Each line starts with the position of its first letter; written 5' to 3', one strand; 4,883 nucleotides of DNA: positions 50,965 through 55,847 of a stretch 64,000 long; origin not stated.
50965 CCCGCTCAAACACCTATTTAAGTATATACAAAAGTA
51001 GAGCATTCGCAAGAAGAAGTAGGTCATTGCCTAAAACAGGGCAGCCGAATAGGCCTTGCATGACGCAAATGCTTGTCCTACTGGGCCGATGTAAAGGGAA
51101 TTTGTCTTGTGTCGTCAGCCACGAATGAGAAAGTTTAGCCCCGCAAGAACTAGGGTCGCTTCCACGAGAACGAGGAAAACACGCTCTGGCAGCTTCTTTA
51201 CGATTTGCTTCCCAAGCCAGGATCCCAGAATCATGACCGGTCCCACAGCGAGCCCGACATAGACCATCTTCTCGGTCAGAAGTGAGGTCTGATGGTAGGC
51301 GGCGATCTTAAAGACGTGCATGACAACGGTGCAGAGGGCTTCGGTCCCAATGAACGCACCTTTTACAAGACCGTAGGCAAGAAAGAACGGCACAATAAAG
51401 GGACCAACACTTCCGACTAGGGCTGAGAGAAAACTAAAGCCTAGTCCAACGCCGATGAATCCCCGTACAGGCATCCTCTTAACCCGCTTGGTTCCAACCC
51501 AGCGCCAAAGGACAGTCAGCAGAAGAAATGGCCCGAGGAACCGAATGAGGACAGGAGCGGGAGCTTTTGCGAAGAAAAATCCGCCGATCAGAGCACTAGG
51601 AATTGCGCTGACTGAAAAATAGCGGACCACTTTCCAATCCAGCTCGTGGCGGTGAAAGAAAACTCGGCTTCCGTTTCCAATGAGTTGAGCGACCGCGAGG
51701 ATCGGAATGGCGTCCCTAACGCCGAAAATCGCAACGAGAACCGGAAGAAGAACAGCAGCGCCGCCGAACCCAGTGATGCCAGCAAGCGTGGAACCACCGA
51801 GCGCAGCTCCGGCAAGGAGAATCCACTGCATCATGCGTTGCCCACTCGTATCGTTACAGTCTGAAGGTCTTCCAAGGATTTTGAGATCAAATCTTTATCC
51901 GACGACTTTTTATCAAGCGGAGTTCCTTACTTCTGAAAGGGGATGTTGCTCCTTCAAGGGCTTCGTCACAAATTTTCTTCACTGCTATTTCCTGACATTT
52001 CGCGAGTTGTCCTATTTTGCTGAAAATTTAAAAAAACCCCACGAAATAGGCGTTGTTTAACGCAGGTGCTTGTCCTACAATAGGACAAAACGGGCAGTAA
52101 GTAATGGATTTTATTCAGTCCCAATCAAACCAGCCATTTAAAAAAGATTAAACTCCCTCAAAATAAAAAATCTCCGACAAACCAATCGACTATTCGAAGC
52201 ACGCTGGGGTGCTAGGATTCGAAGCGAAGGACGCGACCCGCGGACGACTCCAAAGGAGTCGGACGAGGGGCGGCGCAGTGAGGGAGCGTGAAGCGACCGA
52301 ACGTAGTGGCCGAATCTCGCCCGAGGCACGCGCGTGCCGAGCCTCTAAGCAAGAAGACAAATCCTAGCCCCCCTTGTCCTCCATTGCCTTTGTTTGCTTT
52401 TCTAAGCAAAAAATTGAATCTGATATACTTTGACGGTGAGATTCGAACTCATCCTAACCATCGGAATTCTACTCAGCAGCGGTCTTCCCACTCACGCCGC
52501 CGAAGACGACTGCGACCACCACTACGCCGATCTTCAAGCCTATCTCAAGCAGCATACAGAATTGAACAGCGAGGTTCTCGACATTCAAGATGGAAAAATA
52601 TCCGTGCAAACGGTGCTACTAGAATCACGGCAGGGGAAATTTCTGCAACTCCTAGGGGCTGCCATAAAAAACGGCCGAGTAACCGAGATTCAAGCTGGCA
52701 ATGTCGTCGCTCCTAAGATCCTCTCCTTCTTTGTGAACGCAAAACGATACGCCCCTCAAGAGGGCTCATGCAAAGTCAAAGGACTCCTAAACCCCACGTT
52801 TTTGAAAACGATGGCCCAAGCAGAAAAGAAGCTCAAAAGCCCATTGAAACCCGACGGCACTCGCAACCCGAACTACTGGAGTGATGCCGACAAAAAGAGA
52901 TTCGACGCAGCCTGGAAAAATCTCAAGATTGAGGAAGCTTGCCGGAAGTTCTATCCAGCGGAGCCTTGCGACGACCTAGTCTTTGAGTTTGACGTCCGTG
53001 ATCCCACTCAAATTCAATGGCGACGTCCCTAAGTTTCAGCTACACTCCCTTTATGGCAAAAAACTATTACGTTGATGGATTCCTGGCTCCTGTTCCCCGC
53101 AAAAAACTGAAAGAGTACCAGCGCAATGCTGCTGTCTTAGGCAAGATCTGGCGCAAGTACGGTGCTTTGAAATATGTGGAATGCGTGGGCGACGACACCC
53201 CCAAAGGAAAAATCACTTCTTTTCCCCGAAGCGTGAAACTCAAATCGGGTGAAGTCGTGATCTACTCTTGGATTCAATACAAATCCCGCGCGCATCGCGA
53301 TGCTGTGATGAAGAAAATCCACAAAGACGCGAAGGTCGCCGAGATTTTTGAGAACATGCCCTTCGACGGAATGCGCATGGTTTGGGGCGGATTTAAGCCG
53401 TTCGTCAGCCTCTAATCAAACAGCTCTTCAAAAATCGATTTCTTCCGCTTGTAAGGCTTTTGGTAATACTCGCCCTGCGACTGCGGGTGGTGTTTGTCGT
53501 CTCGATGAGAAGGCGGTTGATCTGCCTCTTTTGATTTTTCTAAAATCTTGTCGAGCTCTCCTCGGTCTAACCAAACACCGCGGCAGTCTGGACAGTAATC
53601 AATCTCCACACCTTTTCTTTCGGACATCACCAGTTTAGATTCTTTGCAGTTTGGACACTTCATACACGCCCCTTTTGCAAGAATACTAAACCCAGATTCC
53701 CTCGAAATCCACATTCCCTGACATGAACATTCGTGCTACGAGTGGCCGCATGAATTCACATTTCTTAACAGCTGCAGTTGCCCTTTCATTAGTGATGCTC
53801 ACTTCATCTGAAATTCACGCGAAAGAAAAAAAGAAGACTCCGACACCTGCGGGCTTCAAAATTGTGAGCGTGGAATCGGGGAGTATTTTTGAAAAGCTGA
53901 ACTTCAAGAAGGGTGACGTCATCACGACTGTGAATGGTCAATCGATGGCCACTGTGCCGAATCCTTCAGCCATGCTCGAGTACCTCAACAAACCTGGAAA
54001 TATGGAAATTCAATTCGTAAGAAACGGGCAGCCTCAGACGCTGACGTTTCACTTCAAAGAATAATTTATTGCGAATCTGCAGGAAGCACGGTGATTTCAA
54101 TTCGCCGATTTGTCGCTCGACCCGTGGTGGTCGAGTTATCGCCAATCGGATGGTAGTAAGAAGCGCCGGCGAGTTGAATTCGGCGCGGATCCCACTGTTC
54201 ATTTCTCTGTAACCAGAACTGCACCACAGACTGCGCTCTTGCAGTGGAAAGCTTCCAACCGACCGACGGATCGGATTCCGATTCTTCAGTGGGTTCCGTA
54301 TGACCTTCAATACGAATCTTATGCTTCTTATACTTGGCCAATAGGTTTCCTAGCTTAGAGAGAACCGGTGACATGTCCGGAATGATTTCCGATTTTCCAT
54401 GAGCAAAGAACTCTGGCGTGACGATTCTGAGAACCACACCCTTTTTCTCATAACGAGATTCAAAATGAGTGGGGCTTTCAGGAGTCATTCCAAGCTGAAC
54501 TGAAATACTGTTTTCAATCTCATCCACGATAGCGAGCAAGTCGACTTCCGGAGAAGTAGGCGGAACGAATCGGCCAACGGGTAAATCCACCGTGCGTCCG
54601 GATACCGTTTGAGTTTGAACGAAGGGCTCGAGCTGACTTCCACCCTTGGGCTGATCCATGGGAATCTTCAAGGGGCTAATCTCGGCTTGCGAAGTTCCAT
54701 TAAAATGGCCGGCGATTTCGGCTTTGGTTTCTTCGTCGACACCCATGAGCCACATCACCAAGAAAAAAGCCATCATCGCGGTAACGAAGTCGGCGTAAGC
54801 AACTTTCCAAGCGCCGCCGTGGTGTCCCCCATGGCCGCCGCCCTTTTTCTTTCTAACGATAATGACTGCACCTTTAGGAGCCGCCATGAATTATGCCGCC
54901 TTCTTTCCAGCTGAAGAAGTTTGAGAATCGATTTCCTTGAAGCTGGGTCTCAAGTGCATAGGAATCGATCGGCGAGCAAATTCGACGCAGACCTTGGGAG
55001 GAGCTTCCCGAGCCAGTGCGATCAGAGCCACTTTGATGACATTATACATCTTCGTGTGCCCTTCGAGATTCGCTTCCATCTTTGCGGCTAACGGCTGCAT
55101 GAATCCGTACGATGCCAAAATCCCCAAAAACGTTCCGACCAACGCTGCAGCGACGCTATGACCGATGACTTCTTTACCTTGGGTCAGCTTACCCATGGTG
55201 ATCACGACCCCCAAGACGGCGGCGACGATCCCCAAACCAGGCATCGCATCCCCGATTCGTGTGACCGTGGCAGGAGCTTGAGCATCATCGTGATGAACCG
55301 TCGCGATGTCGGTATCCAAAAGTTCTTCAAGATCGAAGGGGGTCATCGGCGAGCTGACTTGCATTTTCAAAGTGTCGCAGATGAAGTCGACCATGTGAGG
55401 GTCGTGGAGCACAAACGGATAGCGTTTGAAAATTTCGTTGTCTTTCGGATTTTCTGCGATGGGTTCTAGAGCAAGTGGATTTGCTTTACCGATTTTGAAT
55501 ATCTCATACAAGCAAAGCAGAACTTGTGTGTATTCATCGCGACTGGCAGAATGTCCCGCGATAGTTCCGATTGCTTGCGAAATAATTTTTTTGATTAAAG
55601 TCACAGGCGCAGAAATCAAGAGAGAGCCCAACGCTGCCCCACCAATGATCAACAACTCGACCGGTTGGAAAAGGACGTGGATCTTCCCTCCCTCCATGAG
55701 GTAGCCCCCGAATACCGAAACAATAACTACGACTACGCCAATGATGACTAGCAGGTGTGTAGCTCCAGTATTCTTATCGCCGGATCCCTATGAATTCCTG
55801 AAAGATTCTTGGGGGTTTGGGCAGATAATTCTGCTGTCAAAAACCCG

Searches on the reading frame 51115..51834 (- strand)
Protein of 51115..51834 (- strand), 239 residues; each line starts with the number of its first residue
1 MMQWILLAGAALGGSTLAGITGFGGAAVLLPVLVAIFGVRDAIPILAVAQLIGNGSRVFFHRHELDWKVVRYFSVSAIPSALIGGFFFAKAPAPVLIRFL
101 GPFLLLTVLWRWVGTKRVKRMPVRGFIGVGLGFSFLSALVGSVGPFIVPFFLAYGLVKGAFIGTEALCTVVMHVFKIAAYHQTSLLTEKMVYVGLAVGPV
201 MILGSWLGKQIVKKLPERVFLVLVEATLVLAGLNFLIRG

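Call 29: search_protein_families(library=pfam, proteins=[window:51115-51834:-], max_evalue=0.001)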
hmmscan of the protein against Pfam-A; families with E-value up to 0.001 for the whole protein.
window:51115-51834:- (239 aa): 1 family
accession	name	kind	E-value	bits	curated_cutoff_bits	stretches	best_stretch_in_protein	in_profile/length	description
PF01925.25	TauE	-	1.1e-31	110.7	32.6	1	8-234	2-236/237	Sulfite exporter TauE/SafE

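Call 39: find_encoding_contigs(protein=window:51115-51834:-, flank=6000, max_places=10)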
Protein window:51115-51834:- (239 aa): 9 contigs read that carry it; 7 places shown.
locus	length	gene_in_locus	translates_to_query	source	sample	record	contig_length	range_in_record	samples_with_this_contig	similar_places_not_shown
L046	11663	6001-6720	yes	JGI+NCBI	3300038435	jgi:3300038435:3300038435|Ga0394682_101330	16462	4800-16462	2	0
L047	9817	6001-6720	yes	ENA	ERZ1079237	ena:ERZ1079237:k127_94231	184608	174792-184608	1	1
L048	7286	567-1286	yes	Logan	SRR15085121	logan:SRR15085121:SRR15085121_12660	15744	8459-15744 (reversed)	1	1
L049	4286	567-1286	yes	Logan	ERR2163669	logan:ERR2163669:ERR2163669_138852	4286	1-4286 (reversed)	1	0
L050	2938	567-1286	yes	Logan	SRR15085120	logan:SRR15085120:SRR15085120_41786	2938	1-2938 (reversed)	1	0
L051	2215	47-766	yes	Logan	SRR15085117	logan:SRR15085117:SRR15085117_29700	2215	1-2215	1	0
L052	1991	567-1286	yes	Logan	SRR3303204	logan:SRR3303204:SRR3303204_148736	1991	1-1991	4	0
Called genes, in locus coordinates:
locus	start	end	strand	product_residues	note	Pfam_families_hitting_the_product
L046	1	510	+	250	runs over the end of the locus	PF00487:FA_desaturase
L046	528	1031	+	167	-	-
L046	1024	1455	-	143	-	-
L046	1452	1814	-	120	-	-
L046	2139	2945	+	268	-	PF20560:MotA_N, PF01618:MotA_ExbB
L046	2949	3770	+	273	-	PF13677:MotB_plug, PF00691:OmpA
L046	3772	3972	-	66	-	PF13180:PDZ_2 (weak), PF17820:PDZ_6 (faint)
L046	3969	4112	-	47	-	-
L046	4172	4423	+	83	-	PF13453:Zn_ribbon_TFIIB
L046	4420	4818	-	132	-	PF07237:DUF1428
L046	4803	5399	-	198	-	-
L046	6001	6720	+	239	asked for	PF01925:TauE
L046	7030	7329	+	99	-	PF14384:BrnA_antitoxin (weak)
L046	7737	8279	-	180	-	-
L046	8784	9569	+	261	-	-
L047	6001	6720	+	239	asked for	PF01925:TauE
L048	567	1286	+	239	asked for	PF01925:TauE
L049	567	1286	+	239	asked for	PF01925:TauE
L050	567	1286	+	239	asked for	PF01925:TauE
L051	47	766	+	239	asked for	PF01925:TauE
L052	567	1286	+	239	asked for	PF01925:TauE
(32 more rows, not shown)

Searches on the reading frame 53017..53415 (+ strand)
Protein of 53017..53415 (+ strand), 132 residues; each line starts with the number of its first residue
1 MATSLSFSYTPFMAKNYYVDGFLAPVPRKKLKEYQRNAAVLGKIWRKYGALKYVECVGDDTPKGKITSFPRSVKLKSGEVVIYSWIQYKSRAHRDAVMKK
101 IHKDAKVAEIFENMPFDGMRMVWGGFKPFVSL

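Call 29: search_protein_families(library=pfam, proteins=[window:53017-53415:+], max_evalue=0.001)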
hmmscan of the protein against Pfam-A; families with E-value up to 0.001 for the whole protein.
window:53017-53415:+ (132 aa): 1 family
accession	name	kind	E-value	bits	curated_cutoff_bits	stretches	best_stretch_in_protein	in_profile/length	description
PF07237.17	DUF1428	-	5.7e-39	132.9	27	1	18-118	2-102/102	Protein of unknown function (DUF1428)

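Call 33: find_encoding_contigs(protein=window:53017-53415:+, flank=10000, max_places=10)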
Protein window:53017-53415:+ (132 aa): 3 contigs read that carry it; 3 places shown.
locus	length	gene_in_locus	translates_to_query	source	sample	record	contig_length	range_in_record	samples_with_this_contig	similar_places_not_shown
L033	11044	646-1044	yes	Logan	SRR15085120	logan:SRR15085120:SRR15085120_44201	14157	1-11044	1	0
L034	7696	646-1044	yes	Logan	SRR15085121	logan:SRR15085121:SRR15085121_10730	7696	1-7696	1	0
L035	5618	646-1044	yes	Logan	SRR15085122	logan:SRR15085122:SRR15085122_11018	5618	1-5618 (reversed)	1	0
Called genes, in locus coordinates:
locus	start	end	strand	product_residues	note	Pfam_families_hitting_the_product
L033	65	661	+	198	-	-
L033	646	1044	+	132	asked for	PF07237:DUF1428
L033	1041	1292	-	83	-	PF13453:Zn_ribbon_TFIIB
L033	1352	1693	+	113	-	PF13180:PDZ_2 (weak), PF17820:PDZ_6 (faint)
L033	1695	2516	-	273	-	PF13677:MotB_plug, PF00691:OmpA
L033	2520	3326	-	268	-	PF20560:MotA_N, PF01618:MotA_ExbB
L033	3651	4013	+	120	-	-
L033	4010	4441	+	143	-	-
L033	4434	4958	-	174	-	-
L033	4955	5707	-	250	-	PF00487:FA_desaturase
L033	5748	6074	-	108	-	PF04026:SpoVG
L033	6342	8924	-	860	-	PF02861:Clp_N, PF23569:NBD_SMAX1, PF00004:AAA, PF17871:AAA_lid_9, PF00004:AAA, PF07724:AAA_2, PF07728:AAA_5, PF10431:ClpB_D2-small, +7 more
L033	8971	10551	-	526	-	PF00089:Trypsin, PF13365:Trypsin_2, PF00595:PDZ, PF13180:PDZ_2, PF17820:PDZ_6, PF00595:PDZ (weak), PF13180:PDZ_2, PF17820:PDZ_6 (weak)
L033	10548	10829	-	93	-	PF08899:DUF1844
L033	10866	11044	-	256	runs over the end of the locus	-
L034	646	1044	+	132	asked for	PF07237:DUF1428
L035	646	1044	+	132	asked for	PF07237:DUF1428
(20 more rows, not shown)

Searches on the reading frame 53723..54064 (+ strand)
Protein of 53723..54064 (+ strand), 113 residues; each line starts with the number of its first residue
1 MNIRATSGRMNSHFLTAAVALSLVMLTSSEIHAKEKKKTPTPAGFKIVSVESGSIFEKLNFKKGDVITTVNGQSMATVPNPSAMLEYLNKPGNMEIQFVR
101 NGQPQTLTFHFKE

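Call 30: search_protein_families(library=pfam, proteins=[window:53723-54064:+], max_evalue=0.001)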
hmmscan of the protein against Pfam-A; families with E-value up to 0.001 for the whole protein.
window:53723-54064:+ (113 aa): 3 families
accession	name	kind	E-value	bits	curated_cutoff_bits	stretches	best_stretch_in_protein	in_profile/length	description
PF13180.12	PDZ_2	-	9.1e-07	29.5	27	1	38-108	12-77/80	PDZ domain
PF17820.7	PDZ_6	-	2.6e-05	24.3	27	1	47-86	2-41/54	PDZ domain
PF00595.29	PDZ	-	0.00017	22.4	23.2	1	42-92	24-74/81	PDZ domain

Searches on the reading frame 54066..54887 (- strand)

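Call 30: search_protein_families(library=pfam, proteins=[window:54066-54887:-], max_evalue=0.001)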
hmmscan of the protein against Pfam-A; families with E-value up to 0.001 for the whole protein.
window:54066-54887:- (273 aa): 2 families
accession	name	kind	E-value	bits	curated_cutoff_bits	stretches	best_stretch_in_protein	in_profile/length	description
PF13677.11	MotB_plug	-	5.1e-19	68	24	1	12-64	3-56/58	Membrane MotB of proton-channel complex MotA/MotB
PF00691.25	OmpA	-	5.2e-13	49.6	27.2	1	160-261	1-98/98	OmpA family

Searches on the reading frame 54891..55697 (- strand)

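Call 30: search_protein_families(library=pfam, proteins=[window:54891-55697:-], max_evalue=0.001)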
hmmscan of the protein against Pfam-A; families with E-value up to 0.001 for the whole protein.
window:54891-55697:- (268 aa): 2 families
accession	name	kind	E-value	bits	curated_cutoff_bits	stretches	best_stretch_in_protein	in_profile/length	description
PF20560.3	MotA_N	-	2.8e-16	59.9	27.3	1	1-69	17-86/91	Motility protein A N-terminal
PF01618.21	MotA_ExbB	-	1.4e-10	41.5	22.9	1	114-216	18-123/127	MotA/TolQ/ExbB proton channel family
